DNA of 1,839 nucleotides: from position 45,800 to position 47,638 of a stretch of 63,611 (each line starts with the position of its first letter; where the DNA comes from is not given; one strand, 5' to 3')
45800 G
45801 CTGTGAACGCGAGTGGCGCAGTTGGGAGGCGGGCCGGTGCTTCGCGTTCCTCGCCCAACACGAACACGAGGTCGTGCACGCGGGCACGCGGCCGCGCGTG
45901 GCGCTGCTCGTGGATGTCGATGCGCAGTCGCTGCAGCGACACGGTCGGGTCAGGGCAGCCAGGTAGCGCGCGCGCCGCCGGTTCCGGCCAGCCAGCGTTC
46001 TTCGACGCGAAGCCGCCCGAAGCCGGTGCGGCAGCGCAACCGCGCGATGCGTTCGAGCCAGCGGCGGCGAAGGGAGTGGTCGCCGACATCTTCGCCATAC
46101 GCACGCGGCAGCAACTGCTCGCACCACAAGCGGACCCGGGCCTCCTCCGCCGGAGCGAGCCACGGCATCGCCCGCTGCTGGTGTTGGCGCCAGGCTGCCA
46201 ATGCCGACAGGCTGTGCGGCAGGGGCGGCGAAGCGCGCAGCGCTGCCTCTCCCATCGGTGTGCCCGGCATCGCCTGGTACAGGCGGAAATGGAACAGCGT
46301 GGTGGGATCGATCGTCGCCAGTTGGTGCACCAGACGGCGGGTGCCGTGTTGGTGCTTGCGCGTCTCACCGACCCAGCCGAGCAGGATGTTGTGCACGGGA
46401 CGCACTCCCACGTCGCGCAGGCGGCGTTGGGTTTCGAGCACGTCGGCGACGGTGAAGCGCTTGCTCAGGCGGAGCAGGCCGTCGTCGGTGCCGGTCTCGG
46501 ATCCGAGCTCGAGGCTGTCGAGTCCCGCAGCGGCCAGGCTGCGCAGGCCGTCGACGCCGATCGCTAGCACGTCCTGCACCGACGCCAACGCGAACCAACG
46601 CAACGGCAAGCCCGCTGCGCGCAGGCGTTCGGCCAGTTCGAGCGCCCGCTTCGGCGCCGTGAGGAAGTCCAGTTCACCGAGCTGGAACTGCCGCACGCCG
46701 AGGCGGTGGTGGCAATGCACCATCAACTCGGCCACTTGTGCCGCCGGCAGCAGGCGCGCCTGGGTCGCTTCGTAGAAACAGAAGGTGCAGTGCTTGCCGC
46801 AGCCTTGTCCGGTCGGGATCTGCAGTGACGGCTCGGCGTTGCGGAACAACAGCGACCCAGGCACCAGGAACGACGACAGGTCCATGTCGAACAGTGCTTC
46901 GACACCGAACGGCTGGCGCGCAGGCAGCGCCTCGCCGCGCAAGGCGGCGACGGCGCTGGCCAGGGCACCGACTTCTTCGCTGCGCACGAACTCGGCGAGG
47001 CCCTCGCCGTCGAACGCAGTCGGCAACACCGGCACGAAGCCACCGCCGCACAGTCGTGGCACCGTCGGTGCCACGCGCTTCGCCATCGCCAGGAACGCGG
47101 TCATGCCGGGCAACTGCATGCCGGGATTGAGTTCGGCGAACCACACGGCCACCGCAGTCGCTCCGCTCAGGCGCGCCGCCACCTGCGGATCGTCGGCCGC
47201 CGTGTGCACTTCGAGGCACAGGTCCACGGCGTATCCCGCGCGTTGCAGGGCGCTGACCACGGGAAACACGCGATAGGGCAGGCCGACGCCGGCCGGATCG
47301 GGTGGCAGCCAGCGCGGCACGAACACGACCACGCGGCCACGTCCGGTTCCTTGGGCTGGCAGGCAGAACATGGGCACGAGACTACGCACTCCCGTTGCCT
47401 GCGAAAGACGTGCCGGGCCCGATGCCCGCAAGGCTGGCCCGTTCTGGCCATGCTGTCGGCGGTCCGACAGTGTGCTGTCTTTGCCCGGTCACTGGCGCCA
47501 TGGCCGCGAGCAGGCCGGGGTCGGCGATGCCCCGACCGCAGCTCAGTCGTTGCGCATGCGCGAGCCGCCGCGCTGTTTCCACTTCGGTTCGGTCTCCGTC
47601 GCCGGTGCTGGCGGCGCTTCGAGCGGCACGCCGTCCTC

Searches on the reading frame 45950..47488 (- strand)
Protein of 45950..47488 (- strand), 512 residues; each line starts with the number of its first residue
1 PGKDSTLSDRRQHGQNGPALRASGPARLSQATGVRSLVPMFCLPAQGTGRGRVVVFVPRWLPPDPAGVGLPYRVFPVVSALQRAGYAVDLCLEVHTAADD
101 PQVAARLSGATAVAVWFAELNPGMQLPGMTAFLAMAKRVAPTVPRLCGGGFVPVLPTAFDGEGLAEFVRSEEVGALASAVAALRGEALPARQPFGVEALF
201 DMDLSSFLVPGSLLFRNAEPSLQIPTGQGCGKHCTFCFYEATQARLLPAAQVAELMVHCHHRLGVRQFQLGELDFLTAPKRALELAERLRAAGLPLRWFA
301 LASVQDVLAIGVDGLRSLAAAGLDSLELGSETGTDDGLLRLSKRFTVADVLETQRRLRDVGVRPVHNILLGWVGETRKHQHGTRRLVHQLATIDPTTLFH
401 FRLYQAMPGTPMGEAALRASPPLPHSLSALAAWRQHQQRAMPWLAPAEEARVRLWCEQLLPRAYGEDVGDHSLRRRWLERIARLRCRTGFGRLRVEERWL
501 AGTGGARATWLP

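Call 16: search_protein_families(library=pfam, proteins=[window:45950-47488:-], max_evalue=0.001)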
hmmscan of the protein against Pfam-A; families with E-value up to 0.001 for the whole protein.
window:45950-47488:- (512 aa): 1 family
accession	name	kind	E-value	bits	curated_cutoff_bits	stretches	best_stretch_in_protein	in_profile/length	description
PF04055.27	Radical_SAM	-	9.3e-15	55.6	29.5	1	224-380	1-159/166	Radical SAM superfamily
